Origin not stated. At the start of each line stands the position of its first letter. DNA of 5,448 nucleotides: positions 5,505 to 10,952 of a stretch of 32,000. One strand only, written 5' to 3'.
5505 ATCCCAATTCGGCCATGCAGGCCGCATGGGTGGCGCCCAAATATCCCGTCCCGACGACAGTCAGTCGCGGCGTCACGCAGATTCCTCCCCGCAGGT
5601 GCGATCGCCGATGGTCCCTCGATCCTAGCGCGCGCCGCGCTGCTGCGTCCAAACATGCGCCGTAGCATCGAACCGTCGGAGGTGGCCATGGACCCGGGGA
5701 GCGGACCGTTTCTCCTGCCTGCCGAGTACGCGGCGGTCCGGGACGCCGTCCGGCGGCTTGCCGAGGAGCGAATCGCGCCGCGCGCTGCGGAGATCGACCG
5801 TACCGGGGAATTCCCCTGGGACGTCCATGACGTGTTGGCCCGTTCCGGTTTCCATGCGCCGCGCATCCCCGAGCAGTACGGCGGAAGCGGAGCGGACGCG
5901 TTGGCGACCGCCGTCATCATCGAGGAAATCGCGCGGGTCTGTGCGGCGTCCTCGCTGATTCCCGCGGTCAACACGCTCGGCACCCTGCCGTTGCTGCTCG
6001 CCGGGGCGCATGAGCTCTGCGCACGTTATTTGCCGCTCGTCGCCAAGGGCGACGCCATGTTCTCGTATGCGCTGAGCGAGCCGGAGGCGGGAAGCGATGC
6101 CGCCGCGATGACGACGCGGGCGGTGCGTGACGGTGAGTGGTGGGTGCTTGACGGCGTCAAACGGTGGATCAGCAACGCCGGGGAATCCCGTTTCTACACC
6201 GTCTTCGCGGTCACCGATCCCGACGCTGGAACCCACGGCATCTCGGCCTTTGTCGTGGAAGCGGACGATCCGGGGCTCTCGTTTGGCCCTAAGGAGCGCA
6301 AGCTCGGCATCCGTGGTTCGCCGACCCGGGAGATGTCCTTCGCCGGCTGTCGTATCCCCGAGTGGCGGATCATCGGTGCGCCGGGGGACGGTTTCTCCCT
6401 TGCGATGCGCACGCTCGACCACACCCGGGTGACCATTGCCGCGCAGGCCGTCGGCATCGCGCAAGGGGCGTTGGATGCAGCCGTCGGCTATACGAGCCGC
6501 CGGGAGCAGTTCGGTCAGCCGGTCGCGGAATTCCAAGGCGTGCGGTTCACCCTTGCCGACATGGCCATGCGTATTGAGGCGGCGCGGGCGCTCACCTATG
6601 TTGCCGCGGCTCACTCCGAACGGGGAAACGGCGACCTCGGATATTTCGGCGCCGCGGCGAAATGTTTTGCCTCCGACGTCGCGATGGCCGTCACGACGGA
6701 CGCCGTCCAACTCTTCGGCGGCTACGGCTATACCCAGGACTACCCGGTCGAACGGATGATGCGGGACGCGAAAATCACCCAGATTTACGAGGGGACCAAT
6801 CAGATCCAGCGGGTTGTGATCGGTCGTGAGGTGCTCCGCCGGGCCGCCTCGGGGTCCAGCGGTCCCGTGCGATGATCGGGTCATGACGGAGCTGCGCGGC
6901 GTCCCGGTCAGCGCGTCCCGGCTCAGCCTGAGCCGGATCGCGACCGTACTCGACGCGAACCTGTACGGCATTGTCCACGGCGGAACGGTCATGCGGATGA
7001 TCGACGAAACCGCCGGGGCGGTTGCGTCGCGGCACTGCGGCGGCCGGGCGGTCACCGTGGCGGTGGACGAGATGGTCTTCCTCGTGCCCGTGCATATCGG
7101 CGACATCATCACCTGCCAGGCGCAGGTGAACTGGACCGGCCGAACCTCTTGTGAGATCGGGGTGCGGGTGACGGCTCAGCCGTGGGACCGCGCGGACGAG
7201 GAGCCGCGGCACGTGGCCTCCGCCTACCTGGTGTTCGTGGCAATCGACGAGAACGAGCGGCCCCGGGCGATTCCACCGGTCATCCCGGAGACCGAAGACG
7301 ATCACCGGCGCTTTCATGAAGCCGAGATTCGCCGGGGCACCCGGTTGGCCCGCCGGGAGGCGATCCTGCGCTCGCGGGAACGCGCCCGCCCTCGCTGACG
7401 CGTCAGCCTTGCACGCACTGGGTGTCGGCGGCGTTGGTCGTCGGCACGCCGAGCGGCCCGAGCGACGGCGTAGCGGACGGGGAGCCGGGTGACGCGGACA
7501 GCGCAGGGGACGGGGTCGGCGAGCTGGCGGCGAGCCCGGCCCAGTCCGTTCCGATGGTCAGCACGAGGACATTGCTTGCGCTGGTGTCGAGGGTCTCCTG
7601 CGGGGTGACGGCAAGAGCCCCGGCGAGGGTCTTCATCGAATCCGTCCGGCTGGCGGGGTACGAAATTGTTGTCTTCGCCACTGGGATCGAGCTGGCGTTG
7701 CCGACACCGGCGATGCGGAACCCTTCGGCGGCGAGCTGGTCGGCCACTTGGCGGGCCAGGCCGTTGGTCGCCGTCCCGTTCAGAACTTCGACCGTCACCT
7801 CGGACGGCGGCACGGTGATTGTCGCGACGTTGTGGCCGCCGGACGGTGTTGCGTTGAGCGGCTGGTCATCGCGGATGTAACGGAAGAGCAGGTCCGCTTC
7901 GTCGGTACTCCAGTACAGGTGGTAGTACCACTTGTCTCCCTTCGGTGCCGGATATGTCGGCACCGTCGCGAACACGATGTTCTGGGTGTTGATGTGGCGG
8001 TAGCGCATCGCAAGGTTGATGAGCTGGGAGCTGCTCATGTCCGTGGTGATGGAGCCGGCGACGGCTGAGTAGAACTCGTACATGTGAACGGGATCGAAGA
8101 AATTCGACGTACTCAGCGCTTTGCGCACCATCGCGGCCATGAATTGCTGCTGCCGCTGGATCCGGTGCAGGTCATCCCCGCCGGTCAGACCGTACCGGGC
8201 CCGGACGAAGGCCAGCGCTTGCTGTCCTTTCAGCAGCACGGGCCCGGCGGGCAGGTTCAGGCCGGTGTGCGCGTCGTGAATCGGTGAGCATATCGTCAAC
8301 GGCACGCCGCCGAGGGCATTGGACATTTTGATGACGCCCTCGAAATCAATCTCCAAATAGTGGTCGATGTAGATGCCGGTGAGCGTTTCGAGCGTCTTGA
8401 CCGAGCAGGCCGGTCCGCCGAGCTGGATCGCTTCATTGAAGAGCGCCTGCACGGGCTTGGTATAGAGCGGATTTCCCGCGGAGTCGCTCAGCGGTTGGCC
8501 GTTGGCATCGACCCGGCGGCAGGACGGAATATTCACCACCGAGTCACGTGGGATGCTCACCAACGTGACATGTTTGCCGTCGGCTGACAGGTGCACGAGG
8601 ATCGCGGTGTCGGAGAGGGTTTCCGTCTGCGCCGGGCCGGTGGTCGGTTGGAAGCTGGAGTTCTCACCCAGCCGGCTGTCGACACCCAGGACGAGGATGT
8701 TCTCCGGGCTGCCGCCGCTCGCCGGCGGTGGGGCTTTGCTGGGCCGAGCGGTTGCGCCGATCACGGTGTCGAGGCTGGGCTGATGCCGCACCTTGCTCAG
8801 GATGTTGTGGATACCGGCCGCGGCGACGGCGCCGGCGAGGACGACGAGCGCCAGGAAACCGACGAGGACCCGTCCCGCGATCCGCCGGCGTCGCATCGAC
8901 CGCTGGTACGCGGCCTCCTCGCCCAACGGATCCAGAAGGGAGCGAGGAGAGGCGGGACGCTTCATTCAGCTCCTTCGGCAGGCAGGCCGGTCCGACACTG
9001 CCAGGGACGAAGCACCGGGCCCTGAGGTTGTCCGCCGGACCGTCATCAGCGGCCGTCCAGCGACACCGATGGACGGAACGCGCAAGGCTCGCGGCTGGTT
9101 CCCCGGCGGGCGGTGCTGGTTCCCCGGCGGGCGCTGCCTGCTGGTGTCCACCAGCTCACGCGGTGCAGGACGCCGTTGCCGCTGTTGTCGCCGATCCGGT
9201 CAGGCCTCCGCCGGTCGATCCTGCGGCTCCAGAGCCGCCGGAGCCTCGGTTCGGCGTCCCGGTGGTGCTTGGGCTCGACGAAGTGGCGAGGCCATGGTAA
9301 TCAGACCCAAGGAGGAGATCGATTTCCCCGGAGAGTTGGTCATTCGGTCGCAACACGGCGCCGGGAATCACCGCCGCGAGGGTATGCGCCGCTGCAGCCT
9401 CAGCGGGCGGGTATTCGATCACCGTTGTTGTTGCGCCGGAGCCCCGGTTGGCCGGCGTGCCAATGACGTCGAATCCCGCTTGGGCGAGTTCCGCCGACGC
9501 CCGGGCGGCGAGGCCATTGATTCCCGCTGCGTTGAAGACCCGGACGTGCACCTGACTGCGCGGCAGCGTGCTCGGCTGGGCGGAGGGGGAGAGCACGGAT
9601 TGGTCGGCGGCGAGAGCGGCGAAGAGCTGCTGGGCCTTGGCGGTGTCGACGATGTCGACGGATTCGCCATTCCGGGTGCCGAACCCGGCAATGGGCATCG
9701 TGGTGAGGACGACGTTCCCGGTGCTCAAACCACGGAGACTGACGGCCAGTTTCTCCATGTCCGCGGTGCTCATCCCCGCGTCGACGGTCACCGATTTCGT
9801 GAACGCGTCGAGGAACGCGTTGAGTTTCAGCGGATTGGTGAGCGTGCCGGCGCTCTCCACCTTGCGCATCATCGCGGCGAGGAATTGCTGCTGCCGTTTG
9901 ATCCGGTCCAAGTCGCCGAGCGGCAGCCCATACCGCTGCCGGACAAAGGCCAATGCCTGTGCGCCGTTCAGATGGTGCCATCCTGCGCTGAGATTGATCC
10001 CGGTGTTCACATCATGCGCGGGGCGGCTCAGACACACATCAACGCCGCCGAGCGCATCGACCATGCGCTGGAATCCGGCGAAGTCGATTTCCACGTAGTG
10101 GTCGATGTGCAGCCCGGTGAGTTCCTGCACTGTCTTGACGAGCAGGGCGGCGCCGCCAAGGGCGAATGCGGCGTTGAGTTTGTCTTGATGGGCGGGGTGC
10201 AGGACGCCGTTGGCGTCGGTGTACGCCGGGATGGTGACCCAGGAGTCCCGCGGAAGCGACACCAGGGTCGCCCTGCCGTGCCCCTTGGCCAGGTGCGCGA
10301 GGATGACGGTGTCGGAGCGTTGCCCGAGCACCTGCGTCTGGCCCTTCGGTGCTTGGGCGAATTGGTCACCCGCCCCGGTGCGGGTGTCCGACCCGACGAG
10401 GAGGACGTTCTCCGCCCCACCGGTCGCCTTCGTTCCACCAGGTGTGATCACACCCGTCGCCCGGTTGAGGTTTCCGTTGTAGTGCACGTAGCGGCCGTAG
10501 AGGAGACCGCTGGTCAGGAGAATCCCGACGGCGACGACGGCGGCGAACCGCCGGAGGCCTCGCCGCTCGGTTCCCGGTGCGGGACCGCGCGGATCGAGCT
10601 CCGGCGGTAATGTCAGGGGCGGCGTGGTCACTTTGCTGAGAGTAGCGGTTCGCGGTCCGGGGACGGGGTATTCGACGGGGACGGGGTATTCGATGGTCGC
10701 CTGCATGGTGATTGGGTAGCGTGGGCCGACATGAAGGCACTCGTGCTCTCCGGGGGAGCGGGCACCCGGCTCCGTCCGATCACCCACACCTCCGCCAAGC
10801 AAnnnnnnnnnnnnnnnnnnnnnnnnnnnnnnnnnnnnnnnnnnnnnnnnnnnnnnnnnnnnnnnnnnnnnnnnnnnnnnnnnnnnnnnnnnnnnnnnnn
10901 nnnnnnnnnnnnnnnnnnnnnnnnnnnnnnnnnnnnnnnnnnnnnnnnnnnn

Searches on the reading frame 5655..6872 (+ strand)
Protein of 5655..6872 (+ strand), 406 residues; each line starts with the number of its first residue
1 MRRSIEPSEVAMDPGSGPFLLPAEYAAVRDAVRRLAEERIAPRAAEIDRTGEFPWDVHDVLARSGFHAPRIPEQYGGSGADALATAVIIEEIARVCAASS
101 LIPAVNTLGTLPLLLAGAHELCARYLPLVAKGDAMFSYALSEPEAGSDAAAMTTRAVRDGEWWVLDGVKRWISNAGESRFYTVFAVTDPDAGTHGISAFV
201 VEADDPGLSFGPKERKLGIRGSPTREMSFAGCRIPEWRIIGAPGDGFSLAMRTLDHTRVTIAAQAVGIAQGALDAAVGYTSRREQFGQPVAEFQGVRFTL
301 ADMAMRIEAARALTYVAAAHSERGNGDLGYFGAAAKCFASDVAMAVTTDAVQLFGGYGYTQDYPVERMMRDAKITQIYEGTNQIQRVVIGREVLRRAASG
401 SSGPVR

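Call 37: search_protein_families(library=pfam, proteins=[window:5655-6872:+], max_evalue=0.001)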
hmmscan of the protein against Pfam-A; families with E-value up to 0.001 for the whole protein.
window:5655-6872:+ (406 aa): 5 families
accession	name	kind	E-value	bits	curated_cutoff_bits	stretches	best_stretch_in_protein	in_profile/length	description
PF00441.29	Acyl-CoA_dh_1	-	5.8e-50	169.8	22.4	1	244-393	1-149/150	Acyl-CoA dehydrogenase, C-terminal domain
PF02771.21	Acyl-CoA_dh_N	-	4.8e-30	104.7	22.9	1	24-133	3-113/113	Acyl-CoA dehydrogenase, N-terminal domain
PF08028.16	Acyl-CoA_dh_2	-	8.4e-27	94.5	22.7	1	260-382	2-133/134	Acyl-CoA dehydrogenase, C-terminal domain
PF02770.24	Acyl-CoA_dh_M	-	3.6e-26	91.6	33.3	1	138-231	2-96/97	Acyl-CoA dehydrogenase, middle domain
PF22924.1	ACOX_C_alpha1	-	3.5e-06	27.3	27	1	253-384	3-159/169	Acyl-CoA oxidase, C-alpha1 domain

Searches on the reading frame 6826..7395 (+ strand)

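Call 39: search_protein_families(library=pfam, proteins=[window:6826-7395:+], max_evalue=0.001)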
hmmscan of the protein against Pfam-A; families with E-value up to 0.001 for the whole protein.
window:6826-7395:+ (190 aa): 1 family
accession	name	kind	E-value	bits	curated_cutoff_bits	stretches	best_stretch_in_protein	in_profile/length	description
PF03061.28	4HBT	-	4.1e-21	75.5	20.6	1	47-118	1-73/79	Thioesterase superfamily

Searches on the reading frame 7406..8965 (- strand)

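Call 37: search_protein_families(library=pfam, proteins=[window:7406-8965:-], max_evalue=0.001)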
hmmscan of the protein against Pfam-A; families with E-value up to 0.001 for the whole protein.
window:7406-8965:- (520 aa): 2 families
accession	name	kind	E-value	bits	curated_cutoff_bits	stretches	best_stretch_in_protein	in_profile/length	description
PF03816.19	LytR_cpsA_psr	-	4.4e-42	144.2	24.6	1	118-284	2-149/150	LytR_cpsA_psr family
PF13399.11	LytR_C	-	3.8e-17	63.4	22.2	1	389-475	1-86/86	LytR cell envelope-related transcriptional attenuator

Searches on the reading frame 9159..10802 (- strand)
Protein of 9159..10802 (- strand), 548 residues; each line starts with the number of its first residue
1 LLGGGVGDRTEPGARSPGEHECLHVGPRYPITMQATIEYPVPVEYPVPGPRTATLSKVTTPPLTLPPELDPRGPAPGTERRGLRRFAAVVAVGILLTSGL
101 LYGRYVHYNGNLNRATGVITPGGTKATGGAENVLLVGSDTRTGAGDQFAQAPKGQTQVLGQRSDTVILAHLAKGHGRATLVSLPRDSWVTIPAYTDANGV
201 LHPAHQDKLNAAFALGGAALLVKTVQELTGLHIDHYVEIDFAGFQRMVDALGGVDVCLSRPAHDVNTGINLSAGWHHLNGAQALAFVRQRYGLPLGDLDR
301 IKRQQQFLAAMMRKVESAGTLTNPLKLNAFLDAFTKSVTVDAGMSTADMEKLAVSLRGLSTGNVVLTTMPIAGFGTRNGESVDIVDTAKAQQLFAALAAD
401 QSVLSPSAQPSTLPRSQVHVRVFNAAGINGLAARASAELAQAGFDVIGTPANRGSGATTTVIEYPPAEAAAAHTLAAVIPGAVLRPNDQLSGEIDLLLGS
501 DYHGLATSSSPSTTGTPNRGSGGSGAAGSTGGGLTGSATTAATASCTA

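Call 37: search_protein_families(library=pfam, proteins=[window:9159-10802:-], max_evalue=0.001)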
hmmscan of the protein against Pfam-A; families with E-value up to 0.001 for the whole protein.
window:9159-10802:- (548 aa): 2 families
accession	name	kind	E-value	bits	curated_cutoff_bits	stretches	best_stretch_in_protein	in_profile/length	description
PF03816.19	LytR_cpsA_psr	-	4.6e-51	173.4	24.6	1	162-316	1-149/150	LytR_cpsA_psr family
PF13399.11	LytR_C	-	7e-18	65.8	22.2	1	417-502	1-86/86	LytR cell envelope-related transcriptional attenuator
